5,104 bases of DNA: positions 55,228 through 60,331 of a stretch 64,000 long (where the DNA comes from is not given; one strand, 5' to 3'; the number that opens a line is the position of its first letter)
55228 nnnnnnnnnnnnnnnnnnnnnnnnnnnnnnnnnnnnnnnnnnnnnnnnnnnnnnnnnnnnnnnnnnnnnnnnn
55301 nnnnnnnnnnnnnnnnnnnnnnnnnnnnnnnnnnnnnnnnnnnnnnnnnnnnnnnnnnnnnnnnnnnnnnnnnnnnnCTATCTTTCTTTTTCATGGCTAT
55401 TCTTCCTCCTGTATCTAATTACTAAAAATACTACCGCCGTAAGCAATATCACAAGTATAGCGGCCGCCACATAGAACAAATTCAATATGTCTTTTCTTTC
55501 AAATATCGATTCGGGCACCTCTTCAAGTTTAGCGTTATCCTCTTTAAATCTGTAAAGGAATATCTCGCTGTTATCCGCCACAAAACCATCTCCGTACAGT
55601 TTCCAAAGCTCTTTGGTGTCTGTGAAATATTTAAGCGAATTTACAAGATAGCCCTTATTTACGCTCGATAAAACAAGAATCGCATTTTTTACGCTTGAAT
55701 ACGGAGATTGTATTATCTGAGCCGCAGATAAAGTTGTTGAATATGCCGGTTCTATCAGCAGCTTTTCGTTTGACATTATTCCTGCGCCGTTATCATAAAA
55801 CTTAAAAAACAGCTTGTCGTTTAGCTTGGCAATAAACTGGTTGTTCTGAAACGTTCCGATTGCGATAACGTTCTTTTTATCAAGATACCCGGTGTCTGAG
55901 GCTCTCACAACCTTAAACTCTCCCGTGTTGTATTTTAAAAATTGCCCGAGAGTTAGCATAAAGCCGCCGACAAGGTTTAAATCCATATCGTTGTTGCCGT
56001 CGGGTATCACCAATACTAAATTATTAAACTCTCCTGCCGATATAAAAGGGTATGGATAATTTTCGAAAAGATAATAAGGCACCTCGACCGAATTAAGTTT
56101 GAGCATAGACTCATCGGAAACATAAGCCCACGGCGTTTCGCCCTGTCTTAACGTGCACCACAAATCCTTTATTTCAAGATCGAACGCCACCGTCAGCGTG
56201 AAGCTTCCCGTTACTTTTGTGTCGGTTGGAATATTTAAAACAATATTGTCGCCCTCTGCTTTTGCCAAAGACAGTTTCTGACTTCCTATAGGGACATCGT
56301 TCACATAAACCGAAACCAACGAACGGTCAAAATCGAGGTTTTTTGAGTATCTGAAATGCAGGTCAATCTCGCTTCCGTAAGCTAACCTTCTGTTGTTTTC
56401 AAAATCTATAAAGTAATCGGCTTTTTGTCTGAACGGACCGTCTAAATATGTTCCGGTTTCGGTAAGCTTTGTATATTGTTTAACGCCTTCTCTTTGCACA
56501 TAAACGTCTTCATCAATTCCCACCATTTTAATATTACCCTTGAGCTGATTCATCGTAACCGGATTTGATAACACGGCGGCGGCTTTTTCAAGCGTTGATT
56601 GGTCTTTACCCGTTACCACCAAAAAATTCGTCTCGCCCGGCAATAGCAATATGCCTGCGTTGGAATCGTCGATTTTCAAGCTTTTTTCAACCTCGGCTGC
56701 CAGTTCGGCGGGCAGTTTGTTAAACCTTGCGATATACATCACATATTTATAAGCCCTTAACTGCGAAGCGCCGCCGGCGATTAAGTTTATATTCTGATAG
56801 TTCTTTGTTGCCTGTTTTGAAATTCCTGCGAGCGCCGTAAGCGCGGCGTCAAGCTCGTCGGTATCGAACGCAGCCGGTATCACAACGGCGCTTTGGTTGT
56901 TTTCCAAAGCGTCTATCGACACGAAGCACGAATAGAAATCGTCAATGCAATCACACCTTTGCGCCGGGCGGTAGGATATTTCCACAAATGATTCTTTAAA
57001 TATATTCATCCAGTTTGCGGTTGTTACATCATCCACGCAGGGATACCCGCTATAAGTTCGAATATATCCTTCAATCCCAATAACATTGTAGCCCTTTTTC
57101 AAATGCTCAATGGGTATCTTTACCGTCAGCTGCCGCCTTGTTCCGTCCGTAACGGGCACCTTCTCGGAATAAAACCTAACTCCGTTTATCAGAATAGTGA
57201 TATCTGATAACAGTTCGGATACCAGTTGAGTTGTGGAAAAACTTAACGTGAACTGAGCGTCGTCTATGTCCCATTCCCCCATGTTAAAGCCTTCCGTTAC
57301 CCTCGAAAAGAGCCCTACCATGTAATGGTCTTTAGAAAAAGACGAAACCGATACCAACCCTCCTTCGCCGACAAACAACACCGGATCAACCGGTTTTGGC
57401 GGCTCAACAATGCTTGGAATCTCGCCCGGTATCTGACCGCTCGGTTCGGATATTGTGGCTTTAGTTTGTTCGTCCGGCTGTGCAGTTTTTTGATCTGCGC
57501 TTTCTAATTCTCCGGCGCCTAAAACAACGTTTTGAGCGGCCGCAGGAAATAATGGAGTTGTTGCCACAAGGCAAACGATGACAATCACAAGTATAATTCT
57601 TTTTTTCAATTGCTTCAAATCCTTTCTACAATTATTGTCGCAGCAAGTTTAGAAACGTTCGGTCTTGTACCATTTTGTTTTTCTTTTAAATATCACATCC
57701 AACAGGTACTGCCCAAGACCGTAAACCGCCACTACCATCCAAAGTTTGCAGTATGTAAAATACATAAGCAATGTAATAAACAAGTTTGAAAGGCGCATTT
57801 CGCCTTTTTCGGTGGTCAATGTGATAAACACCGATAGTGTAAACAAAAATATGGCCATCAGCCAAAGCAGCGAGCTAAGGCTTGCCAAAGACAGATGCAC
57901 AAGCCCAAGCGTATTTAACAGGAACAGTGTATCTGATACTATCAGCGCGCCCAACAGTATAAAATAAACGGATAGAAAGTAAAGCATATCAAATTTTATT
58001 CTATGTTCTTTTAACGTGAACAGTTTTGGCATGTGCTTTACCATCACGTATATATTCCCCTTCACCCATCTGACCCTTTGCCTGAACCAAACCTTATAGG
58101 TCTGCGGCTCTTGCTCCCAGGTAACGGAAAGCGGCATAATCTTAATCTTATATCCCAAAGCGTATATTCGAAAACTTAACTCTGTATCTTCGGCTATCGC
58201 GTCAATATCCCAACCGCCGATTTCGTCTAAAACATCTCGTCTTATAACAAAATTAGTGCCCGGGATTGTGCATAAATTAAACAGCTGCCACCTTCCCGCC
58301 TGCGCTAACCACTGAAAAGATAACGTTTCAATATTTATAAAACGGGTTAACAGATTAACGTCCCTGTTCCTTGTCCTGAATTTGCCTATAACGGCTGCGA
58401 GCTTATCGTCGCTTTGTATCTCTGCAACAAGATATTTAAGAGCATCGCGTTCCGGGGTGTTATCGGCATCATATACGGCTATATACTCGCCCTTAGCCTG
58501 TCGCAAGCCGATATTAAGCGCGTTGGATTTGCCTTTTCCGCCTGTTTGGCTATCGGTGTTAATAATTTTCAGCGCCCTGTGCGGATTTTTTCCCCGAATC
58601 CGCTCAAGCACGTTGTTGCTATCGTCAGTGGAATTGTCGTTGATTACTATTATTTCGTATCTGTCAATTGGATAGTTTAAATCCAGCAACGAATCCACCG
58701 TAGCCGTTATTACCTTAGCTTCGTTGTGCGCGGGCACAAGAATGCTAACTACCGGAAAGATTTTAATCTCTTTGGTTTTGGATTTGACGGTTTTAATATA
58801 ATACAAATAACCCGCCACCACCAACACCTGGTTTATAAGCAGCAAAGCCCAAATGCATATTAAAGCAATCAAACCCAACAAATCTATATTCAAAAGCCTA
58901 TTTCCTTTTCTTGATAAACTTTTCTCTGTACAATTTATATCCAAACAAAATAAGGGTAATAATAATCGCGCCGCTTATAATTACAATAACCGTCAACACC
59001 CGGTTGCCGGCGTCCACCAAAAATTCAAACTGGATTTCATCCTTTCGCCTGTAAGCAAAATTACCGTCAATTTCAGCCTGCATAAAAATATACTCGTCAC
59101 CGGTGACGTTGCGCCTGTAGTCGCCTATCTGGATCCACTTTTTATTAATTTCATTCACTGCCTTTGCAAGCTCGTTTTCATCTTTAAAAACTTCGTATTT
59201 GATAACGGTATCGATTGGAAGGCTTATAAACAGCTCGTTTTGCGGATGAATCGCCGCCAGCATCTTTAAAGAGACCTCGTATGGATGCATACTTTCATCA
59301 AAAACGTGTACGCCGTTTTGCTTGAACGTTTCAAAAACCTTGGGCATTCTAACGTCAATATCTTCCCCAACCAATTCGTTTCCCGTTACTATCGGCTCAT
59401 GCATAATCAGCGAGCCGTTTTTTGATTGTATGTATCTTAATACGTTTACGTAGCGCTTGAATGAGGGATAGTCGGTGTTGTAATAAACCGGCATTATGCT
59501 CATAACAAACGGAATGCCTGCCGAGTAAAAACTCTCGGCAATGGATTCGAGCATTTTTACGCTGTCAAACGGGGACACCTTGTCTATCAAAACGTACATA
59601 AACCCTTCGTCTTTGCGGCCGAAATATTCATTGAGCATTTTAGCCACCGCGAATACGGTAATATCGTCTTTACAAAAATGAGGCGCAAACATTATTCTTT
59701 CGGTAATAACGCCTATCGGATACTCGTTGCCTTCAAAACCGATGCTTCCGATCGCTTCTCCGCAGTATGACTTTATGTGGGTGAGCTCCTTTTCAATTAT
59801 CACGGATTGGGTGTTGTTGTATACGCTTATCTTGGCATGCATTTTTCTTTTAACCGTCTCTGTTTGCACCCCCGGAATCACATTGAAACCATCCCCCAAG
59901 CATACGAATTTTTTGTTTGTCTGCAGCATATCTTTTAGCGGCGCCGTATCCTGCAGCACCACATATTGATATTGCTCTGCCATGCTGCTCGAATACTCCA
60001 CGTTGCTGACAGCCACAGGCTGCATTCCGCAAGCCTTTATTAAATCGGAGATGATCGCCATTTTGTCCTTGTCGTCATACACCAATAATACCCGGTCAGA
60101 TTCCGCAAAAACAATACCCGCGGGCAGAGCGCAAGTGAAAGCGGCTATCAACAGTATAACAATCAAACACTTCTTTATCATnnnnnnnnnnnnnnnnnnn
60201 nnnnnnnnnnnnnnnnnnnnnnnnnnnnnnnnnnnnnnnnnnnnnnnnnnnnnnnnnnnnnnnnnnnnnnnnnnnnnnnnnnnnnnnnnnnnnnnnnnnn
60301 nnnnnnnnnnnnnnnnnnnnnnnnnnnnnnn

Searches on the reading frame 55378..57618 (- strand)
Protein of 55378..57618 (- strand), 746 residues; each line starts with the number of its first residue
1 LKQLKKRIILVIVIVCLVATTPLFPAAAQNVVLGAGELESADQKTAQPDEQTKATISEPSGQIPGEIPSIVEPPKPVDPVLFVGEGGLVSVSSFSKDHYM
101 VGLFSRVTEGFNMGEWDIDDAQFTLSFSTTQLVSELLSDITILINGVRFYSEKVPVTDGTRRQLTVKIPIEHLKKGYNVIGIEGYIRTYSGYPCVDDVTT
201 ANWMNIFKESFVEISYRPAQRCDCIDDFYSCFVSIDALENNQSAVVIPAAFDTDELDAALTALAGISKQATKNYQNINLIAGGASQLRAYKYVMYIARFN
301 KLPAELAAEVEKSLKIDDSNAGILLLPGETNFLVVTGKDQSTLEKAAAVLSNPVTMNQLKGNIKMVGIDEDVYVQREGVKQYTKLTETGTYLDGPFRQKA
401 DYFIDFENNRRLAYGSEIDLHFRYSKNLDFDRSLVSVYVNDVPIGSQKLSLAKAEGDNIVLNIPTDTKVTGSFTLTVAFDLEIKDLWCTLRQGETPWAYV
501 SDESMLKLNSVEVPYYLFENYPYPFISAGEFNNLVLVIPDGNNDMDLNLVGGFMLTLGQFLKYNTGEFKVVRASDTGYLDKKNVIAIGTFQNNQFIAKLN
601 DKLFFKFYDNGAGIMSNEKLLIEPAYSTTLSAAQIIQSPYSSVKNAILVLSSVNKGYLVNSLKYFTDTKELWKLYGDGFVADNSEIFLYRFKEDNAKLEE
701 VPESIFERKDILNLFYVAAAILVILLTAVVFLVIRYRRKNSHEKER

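Call 14: search_protein_families(library=pfam, proteins=[window:55378-57618:-], max_evalue=0.00001)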
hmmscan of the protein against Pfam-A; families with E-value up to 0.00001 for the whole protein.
window:55378-57618:- (746 aa): 1 family
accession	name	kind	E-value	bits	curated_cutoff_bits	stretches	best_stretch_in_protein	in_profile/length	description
PF03170.19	BcsB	-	7.8e-39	133.9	21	1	115-608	35-548/606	Bacterial cellulose synthase subunit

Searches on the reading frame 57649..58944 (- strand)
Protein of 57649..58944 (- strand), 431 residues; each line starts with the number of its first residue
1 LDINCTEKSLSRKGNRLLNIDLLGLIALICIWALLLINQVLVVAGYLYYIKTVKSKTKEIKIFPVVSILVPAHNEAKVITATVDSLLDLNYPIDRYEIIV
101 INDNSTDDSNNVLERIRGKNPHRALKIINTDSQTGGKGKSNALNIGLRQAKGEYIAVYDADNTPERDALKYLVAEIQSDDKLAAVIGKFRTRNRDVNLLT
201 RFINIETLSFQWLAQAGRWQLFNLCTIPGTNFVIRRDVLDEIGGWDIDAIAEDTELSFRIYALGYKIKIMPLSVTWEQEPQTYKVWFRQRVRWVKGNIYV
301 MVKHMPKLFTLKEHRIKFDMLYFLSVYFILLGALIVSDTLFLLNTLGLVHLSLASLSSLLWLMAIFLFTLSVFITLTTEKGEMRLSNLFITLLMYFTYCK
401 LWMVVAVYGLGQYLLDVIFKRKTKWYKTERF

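Call 14: search_protein_families(library=pfam, proteins=[window:57649-58944:-], max_evalue=0.00001)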
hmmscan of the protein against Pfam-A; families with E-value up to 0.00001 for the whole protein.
window:57649-58944:- (431 aa): 5 families
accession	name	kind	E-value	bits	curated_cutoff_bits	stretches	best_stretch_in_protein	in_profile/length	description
PF00535.33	Glycos_transf_2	-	2.8e-32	112.4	23.3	1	67-243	1-168/168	Glycosyl transferase family 2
PF13641.12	Glyco_tranf_2_3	-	1.3e-29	104.3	27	1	65-296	2-230/230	Glycosyltransferase like family 2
PF13632.12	Glyco_trans_2_3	-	1.4e-23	84.2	27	1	154-370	1-192/198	Glycosyl transferase family group 2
PF13506.12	Glyco_transf_21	-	3.1e-15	56.5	21.7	1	122-294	2-173/174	Glycosyl transferase family 21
PF10111.15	Glyco_tranf_2_2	-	1.3e-11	45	27.3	1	68-284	4-223/276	Glycosyltransferase like family 2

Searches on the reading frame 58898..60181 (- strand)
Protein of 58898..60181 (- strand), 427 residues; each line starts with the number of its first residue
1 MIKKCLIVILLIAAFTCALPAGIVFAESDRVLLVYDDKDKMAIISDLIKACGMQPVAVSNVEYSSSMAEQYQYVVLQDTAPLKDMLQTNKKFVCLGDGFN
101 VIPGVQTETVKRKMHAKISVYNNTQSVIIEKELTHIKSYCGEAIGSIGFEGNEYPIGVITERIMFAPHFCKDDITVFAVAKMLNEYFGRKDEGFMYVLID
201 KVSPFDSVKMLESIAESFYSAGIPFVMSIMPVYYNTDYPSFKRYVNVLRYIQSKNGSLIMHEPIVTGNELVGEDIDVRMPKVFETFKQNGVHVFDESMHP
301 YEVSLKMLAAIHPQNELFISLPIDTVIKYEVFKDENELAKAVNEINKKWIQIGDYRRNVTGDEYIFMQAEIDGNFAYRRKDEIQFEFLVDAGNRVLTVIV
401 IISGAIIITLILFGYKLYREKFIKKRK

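Call 14: search_protein_families(library=pfam, proteins=[window:58898-60181:-], max_evalue=0.00001)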
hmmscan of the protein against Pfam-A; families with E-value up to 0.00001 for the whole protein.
window:58898-60181:- (427 aa): 1 family
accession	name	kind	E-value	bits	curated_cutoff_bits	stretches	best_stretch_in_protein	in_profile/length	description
PF10096.14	DUF2334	-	3.4e-08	33.8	26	1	196-261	3-72/203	Uncharacterized protein conserved in bacteria (DUF2334)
